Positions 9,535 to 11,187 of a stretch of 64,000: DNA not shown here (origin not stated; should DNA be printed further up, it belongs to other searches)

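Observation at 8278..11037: An MshEN (c-di-GMP-binding type) domain fused to HDOD lies immediately downstream of a sigma54 enhancer-binding response regulator.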

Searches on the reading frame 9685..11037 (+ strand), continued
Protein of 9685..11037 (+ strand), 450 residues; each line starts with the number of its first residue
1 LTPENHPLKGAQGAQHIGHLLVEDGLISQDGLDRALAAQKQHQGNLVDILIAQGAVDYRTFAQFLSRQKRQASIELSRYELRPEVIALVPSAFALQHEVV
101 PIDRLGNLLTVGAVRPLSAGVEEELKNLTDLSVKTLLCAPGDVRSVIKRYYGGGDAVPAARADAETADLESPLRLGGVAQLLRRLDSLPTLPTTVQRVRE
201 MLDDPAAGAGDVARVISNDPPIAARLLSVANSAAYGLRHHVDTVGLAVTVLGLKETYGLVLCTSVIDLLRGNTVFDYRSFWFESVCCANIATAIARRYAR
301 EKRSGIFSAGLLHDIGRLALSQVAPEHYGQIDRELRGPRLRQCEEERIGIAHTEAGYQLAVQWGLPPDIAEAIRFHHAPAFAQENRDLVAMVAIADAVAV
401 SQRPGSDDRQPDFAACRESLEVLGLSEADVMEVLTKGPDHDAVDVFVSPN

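Call 70: search_protein_representatives(protein=window:9685-11037:+)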
Query: 450 residues. Proteins with E-value up to 0.001 (for the whole library): 43753; up to 1e-10: 23211; up to 1e-30: 697. The best 150 are listed.
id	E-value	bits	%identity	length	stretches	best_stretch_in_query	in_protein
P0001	1.5e-294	992.8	100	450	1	1-450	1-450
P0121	6.9e-108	377.8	44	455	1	12-431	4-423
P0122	3.4e-104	365.6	45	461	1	14-429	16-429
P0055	1.0e-102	360.7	44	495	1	13-433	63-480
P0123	1.2e-102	360.5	46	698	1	15-430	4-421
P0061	4.4e-100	352.1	47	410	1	44-433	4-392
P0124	5.6e-100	351.7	44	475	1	6-427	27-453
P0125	2.9e-99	349.3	46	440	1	15-428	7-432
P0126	1.6e-98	346.9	41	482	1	13-436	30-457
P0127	1.5e-96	340.4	44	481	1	15-427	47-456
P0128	4.6e-96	338.8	39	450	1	14-436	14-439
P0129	5.8e-96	338.5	44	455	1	12-401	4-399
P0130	3.5e-95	335.9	42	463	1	15-427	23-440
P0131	1.7e-94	333.6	41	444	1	15-437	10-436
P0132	1.9e-93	330.2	43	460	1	12-401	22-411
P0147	2.0e-87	310.3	43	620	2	167-429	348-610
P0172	2.9e-73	263.7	37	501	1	14-425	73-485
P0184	5.8e-70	252.8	35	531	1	14-434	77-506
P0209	1.2e-58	215.5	31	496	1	16-433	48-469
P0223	6.2e-55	203.3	32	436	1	15-434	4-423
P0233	2.7e-53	197.9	32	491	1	7-420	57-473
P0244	2.2e-51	191.6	31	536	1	15-433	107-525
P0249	8.8e-50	186.3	30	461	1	10-426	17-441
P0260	4.7e-47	177.3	31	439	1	20-409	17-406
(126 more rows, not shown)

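Call 72: list_cluster_members(proteins=[P0121, P0147, P0172, P0184, P0209, P0223, P0233, P0244, P0249, P0260])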
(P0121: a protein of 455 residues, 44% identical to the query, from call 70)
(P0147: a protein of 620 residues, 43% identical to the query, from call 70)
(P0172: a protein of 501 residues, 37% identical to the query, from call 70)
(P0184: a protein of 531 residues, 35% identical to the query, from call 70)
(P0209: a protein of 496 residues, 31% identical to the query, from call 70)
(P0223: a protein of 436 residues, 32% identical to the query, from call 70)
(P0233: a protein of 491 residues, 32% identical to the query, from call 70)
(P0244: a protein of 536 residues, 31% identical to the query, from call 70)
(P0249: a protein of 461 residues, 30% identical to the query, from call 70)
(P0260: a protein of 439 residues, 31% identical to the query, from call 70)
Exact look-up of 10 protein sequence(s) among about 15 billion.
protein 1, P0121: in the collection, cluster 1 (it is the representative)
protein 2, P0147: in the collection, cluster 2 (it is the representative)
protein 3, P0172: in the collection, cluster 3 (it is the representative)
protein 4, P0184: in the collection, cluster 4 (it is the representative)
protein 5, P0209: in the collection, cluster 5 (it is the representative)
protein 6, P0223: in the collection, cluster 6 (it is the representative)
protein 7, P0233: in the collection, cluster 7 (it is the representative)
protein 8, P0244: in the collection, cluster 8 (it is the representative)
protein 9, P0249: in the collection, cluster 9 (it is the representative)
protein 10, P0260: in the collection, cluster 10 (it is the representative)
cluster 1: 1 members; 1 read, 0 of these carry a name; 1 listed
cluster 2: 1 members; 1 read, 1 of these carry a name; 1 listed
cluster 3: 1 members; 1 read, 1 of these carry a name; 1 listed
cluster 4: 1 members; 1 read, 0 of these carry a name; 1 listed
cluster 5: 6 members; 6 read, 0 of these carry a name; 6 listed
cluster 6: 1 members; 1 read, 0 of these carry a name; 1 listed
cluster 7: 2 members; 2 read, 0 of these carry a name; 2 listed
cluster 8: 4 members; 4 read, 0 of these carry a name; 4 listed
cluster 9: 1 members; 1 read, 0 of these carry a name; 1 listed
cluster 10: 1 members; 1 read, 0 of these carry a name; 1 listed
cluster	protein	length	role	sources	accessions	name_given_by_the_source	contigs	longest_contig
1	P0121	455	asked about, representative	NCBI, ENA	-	-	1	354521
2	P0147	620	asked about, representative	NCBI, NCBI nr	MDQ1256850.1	MAG: type pilus assembly protein PilB [Candidatus Hydrogenedentes bacterium] | type pilus assembly protein PilB [Candidatus Hydrogenedentota bacterium]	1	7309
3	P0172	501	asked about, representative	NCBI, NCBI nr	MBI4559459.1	MAG: HDOD domain-containing protein [Candidatus Hydrogenedentes bacterium] | HDOD domain-containing protein [Candidatus Hydrogenedentota bacterium]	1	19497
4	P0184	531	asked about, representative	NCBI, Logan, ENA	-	-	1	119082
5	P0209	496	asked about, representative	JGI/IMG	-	-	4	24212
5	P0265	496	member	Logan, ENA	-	-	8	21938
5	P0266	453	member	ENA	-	-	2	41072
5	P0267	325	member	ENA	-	-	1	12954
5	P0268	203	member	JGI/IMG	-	-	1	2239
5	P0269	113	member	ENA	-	-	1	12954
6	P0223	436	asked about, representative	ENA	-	-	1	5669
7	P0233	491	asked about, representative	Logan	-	-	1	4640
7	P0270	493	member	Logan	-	-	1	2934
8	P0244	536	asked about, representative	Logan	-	-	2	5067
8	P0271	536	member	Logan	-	-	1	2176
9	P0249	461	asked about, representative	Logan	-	-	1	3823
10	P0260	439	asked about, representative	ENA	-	-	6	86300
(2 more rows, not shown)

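Call 80: search_protein_families(library=pfam, proteins=[L019:4032-5036:+, L043:9779-11023:+, L061:9806-11071:+, L058:9971-10849:+], max_evalue=0.001)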
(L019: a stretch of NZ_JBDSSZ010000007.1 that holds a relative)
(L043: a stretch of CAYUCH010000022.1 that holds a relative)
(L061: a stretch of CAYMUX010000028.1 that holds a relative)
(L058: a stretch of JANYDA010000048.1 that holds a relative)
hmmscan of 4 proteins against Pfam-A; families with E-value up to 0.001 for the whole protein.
L019:4032-5036:+ (334 aa): 2 families
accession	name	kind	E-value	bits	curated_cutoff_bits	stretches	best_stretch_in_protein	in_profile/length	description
PF08668.18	HDOD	-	1.4e-64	217.7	22.9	1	66-259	2-196/196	HDOD domain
PF01966.28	HD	-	3.8e-10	40.5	22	1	159-275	2-110/116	HD domain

L043:9779-11023:+ (414 aa): 3 families
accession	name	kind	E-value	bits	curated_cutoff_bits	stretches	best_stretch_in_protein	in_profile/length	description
PF08668.18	HDOD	-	3.2e-53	180.6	22.9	1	150-350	1-196/196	HDOD domain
PF00072.30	Response_reg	-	2e-21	76.7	30.2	1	13-123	1-110/111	Response regulator receiver domain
PF01966.28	HD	-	4.1e-07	30.7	22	1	248-369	3-113/116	HD domain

L061:9806-11071:+ (421 aa): 3 families
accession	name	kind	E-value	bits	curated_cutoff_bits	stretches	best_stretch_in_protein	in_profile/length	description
PF08668.18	HDOD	-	1.9e-55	187.8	22.9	1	159-358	1-196/196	HDOD domain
PF00072.30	Response_reg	-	2.6e-24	85.9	30.2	1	22-132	1-110/111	Response regulator receiver domain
PF01966.28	HD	-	3.7e-08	34.1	22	1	256-360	3-90/116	HD domain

L058:9971-10849:+ (292 aa): 2 families
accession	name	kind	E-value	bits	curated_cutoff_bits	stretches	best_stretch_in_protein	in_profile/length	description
PF08668.18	HDOD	-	1.7e-60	204.3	22.9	1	19-218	1-196/196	HDOD domain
PF01966.28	HD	-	1e-06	29.5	22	1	115-232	2-108/116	HD domain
